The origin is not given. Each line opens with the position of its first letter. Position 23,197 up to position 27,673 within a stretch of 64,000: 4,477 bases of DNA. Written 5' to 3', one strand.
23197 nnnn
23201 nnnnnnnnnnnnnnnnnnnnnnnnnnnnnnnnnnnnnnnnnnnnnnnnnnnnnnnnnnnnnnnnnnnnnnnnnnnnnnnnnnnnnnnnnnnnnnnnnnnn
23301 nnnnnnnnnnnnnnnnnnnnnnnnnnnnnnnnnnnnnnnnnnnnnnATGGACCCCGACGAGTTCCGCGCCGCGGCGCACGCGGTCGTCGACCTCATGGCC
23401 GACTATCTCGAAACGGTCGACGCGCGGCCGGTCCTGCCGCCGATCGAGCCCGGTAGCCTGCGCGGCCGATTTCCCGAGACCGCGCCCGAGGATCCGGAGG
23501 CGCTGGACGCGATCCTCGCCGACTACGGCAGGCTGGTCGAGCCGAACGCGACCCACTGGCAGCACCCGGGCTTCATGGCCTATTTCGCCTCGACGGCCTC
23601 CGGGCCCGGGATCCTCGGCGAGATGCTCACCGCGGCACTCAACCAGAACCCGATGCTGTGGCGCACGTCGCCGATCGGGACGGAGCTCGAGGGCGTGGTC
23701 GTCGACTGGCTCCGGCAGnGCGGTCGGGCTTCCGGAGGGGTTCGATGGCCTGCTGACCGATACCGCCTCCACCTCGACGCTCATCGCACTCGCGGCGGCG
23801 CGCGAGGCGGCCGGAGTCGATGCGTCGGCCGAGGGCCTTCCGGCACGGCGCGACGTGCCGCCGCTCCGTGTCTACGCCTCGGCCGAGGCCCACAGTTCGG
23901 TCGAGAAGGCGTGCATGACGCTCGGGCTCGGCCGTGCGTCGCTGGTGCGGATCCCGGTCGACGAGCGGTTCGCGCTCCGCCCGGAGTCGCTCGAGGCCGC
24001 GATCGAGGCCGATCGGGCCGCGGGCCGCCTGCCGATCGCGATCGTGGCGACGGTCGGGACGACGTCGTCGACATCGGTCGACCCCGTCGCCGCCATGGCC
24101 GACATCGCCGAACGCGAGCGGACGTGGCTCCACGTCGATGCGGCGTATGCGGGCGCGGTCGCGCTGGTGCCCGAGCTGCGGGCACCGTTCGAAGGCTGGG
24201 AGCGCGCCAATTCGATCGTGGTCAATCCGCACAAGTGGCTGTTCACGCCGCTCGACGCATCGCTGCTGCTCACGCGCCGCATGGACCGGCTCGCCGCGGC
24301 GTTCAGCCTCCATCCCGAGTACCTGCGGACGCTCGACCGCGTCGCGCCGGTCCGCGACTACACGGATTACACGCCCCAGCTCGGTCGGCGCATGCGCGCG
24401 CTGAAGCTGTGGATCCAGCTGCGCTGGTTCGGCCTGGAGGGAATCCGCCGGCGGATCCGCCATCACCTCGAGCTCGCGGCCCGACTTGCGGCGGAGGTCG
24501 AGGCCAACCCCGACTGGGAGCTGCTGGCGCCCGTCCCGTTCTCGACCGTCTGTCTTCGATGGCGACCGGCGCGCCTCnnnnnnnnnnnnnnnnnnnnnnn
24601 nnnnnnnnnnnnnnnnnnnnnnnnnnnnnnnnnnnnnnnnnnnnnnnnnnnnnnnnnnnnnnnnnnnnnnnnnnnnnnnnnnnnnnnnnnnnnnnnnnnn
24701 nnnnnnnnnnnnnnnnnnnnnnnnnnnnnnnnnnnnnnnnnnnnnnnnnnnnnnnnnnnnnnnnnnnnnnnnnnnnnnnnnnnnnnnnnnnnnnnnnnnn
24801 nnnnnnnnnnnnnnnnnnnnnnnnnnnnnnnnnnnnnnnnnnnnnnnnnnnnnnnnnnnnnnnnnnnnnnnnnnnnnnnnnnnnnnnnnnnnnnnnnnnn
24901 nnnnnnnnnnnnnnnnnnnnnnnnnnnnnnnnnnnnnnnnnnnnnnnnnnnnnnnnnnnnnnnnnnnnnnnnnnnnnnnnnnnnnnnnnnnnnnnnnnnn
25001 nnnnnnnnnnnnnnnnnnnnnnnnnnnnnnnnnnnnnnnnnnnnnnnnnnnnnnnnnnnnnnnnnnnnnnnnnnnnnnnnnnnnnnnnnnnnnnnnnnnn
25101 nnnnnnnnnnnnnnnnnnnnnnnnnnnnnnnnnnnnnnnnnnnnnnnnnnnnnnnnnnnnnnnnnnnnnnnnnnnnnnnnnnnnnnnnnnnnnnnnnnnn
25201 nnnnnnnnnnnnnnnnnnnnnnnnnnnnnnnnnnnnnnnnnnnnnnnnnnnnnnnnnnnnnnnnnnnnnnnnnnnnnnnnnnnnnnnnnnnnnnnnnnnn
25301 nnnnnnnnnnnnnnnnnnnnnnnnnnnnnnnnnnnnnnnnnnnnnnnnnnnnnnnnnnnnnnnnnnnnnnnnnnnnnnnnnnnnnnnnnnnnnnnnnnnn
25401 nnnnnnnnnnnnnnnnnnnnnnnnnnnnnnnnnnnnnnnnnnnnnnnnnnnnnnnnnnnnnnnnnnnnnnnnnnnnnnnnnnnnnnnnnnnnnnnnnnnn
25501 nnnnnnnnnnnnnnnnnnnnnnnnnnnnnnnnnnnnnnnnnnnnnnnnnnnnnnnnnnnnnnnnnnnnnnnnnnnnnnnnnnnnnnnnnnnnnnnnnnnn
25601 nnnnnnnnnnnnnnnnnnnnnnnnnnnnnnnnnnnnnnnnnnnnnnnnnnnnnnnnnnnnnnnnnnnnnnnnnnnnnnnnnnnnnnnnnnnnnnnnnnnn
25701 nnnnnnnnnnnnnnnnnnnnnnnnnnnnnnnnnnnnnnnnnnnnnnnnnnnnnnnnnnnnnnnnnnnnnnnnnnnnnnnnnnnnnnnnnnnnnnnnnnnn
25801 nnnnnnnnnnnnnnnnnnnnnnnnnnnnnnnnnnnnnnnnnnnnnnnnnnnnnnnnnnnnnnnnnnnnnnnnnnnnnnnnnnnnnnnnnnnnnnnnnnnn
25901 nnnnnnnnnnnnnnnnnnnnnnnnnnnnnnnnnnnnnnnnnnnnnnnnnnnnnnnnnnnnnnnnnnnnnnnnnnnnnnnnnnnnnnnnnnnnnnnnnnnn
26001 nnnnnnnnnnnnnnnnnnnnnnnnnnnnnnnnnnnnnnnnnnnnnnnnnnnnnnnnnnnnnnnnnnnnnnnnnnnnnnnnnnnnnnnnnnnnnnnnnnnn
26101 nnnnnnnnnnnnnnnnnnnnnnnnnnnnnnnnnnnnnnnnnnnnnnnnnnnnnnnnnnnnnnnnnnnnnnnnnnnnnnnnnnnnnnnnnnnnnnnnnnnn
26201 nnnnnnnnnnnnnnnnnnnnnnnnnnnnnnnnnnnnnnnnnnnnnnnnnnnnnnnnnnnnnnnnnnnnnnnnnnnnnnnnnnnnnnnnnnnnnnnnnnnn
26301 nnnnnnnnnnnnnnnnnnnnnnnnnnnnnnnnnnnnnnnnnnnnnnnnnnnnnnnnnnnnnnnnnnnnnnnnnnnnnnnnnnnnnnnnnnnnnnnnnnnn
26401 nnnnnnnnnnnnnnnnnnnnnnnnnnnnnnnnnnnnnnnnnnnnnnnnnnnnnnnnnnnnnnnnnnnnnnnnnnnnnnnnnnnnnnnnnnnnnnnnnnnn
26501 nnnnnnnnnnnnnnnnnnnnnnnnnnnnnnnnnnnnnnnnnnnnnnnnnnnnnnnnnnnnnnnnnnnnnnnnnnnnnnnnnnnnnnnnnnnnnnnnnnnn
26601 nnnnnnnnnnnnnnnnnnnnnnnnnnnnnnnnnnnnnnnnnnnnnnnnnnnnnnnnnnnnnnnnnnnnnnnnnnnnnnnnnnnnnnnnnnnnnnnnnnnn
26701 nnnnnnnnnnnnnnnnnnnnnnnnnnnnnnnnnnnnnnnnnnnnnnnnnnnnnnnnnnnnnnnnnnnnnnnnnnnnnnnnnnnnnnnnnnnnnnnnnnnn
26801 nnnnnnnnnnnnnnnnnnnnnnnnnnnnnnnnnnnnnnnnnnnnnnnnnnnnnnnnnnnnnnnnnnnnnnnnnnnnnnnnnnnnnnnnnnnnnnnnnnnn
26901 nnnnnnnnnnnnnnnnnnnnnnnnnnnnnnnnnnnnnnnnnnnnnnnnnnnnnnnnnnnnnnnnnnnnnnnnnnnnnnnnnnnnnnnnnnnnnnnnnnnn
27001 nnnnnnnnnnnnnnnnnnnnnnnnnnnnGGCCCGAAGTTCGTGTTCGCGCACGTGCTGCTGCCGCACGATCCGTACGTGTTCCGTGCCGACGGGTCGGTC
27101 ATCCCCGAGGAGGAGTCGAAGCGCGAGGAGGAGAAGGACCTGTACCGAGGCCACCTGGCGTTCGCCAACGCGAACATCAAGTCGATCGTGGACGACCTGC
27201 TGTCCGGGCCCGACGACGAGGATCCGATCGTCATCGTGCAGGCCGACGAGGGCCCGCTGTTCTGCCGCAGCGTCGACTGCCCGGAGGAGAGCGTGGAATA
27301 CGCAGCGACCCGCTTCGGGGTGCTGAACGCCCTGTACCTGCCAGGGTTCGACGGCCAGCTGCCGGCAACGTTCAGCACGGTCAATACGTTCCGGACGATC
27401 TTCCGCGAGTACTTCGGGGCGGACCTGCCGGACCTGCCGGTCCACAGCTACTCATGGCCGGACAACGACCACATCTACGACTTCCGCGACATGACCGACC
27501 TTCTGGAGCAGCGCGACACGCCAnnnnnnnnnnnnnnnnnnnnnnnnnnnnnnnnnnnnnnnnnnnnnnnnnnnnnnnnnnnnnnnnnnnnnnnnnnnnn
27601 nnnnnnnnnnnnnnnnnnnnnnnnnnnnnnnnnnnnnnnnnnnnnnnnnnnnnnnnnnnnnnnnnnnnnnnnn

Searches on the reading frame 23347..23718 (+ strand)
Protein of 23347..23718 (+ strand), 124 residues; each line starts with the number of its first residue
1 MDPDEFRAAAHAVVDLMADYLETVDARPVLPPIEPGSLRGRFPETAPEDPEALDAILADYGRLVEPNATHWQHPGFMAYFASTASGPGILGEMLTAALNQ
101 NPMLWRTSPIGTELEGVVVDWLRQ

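Call 78: search_protein_families(library=pfam, proteins=[window:23347-23718:+], max_evalue=0.01)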
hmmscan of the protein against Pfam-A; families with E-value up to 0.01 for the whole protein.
seq(124 aa): 1 family
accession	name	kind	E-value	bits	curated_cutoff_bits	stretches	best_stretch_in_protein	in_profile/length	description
PF00282.25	Pyridoxal_deC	-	7.8e-20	71.4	27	1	35-123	1-89/375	Pyridoxal-dependent decarboxylase conserved domain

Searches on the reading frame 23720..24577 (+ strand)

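Call 78: search_protein_families(library=pfam, proteins=[window:23720-24577:+], max_evalue=0.01)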
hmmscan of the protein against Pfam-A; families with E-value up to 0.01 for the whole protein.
seq(286 aa): 2 families
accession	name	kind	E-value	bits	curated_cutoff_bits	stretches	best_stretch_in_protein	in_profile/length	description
PF00282.25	Pyridoxal_deC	-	5.2e-66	223.3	27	1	9-280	104-373/375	Pyridoxal-dependent decarboxylase conserved domain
PF01212.27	Beta_elim_lyase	-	0.00096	19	27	1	51-262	74-267/288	Beta-eliminating lyase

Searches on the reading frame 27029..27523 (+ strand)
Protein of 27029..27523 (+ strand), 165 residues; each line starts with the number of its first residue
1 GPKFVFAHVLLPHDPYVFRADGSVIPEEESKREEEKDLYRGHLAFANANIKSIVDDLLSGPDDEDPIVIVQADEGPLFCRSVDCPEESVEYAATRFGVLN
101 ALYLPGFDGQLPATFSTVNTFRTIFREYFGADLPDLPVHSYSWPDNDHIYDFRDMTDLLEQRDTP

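Call 78: search_protein_families(library=pfam, proteins=[window:27029-27523:+], max_evalue=0.01)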
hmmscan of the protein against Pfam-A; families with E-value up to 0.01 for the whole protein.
seq(165 aa): 1 family
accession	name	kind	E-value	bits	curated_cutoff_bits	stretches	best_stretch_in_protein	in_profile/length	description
PF00884.28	Sulfatase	-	0.007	16.2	25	1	2-76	164-243/301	Sulfatase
